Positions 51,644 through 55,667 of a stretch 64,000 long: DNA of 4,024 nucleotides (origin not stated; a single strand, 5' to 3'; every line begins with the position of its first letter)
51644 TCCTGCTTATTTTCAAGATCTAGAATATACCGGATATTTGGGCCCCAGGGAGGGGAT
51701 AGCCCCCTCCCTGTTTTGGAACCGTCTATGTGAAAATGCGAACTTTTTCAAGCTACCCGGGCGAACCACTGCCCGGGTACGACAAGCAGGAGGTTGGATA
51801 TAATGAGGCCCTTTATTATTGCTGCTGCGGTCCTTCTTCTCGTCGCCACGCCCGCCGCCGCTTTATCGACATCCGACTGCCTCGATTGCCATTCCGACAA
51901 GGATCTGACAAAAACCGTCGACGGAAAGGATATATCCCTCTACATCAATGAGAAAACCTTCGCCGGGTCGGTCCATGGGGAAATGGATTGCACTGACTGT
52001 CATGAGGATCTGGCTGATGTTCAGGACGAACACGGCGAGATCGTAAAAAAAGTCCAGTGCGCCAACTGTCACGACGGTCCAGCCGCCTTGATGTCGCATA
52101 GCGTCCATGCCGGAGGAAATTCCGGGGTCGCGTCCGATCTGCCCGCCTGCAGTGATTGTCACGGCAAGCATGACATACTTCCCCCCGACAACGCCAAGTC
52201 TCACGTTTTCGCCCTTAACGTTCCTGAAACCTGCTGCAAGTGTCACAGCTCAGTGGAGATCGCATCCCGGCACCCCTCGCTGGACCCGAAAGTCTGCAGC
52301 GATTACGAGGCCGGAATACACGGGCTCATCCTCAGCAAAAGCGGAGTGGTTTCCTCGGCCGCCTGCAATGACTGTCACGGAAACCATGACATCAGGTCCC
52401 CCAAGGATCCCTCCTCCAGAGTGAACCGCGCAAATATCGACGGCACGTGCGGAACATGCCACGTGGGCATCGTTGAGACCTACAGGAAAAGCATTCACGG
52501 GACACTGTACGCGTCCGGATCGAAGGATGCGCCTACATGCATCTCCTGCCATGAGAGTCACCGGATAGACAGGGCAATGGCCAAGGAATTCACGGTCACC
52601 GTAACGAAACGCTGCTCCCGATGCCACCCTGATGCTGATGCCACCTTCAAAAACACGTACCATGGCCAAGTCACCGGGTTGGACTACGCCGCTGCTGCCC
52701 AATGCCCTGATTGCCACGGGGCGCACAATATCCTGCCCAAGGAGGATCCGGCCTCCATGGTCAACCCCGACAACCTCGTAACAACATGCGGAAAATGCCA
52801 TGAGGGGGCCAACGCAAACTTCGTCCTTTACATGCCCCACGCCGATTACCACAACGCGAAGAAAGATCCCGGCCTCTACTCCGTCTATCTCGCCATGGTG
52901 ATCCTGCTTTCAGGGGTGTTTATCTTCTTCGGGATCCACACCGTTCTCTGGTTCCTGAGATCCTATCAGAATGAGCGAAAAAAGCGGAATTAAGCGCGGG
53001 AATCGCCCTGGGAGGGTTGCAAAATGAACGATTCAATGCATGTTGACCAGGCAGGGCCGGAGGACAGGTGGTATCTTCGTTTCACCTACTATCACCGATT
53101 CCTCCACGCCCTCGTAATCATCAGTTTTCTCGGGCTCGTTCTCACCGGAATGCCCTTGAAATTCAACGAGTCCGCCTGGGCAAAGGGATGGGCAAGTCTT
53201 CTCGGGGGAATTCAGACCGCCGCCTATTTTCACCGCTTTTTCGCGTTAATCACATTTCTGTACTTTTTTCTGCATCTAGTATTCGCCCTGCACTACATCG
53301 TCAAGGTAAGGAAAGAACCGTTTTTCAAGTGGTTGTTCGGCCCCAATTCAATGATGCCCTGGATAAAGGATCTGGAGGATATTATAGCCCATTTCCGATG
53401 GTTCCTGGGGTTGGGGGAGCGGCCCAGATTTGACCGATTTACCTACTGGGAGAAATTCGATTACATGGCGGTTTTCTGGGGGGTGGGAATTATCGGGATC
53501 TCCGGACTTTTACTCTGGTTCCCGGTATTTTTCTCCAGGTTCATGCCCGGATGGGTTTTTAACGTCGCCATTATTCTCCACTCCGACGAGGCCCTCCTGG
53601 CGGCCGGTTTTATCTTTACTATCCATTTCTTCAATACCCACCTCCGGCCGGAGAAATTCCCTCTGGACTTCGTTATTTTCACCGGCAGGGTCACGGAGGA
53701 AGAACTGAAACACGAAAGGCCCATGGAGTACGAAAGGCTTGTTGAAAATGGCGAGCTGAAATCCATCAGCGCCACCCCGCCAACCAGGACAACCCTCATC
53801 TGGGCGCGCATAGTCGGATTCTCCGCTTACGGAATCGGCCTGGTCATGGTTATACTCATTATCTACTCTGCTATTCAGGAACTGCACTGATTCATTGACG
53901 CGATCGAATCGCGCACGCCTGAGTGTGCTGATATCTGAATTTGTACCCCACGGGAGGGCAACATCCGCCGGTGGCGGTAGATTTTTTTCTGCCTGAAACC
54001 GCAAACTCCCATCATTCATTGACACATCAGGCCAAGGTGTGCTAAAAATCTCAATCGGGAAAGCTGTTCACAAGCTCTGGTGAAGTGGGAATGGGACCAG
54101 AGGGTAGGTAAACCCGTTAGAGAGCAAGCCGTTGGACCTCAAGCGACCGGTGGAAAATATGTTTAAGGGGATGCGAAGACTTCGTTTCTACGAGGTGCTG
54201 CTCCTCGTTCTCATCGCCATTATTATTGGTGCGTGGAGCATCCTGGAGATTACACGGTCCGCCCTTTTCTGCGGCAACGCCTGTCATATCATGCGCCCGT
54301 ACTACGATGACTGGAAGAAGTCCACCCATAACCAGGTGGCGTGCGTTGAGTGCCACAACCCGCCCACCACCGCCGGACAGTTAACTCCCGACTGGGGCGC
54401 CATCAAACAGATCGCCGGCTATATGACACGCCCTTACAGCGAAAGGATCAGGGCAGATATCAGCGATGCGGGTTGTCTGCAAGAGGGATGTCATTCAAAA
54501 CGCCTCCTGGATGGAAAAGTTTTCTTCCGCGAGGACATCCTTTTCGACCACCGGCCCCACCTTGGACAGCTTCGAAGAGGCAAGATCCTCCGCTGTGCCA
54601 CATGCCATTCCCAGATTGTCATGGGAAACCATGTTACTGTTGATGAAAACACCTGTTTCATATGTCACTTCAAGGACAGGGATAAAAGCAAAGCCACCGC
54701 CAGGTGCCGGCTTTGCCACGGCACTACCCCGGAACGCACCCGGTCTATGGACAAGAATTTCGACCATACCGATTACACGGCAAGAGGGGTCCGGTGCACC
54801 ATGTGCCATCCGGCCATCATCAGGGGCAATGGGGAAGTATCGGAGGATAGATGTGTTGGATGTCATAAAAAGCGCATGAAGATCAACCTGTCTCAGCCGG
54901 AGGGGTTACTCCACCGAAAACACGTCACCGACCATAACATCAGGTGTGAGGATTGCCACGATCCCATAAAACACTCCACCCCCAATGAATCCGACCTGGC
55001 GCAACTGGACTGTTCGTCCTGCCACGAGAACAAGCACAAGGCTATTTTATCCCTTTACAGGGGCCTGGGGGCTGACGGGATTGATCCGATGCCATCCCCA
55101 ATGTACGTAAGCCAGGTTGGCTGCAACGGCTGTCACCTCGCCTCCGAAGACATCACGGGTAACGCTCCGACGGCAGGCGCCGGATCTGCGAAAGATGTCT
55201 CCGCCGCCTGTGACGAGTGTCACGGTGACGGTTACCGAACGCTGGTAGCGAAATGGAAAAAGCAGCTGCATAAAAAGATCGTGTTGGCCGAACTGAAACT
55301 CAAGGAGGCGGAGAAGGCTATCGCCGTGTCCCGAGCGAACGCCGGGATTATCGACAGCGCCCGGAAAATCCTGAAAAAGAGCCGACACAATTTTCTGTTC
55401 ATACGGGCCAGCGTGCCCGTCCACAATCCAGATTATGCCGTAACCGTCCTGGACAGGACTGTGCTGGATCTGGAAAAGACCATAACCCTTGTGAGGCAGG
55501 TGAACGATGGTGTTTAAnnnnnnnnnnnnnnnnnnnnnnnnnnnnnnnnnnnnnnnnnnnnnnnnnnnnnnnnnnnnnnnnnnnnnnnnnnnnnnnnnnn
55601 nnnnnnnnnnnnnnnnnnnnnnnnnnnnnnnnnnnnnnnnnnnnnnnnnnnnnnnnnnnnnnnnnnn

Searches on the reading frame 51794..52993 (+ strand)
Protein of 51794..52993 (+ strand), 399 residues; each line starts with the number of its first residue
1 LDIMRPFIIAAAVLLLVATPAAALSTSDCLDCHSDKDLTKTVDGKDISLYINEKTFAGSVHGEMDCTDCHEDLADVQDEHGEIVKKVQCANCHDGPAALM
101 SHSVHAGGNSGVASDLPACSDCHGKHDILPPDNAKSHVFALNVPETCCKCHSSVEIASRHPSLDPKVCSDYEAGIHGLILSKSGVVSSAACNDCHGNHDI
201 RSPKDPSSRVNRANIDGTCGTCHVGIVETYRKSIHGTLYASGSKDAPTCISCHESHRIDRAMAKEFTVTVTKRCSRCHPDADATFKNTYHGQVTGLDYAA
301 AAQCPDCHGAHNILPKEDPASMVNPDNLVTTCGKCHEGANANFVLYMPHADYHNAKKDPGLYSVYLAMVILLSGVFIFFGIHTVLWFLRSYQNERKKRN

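Call 30: search_protein_families(library=pfam, proteins=[window:51794-52993:+], max_evalue=0.00001)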
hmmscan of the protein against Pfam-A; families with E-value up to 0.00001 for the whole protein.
window:51794-52993:+ (399 aa): 3 families
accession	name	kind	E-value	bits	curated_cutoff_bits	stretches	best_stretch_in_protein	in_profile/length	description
PF14522.11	Cytochrome_C7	-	9.6e-17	61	24.8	0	215-278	12-66/67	Cytochrome c7 and related cytochrome c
PF14537.11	Cytochrom_c3_2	-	2.6e-13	50.7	25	0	63-152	6-79/79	Cytochrome c3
PF09699.15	Paired_CXXCH_1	-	1.5e-09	37.8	20.6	0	186-223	4-36/41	Doubled CXXCH motif (Paired_CXXCH_1)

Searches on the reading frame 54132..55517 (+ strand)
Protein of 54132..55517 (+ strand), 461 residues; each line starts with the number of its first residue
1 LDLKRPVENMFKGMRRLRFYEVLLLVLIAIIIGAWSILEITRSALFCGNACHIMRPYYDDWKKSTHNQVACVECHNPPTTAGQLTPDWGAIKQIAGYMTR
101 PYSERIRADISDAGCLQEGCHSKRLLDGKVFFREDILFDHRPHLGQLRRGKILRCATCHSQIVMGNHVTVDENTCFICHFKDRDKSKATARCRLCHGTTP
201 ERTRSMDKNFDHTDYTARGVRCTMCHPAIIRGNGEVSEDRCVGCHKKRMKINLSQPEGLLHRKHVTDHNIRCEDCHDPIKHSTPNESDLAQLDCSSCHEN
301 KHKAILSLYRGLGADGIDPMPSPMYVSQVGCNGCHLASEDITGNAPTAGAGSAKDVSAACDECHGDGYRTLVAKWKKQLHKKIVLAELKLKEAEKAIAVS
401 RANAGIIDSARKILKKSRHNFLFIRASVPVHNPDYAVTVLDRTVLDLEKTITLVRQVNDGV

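Call 30: search_protein_families(library=pfam, proteins=[window:54132-55517:+], max_evalue=0.00001)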
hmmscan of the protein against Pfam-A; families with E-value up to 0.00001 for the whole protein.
window:54132-55517:+ (461 aa): 4 families
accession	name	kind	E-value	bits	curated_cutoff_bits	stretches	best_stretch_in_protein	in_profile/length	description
PF14522.11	Cytochrome_C7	-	4e-15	55.8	24.8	0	138-196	3-66/67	Cytochrome c7 and related cytochrome c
PF03264.19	Cytochrom_NNT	-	2e-12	47.7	24.1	1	23-98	15-95/174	NapC/NirT cytochrome c family, N-terminal region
PF14537.11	Cytochrom_c3_2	-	4.6e-10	40.3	25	0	217-299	4-79/79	Cytochrome c3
PF02085.21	Cytochrom_CIII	-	1.1e-06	29.3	22.9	0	163-245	21-101/101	Class III cytochrome C family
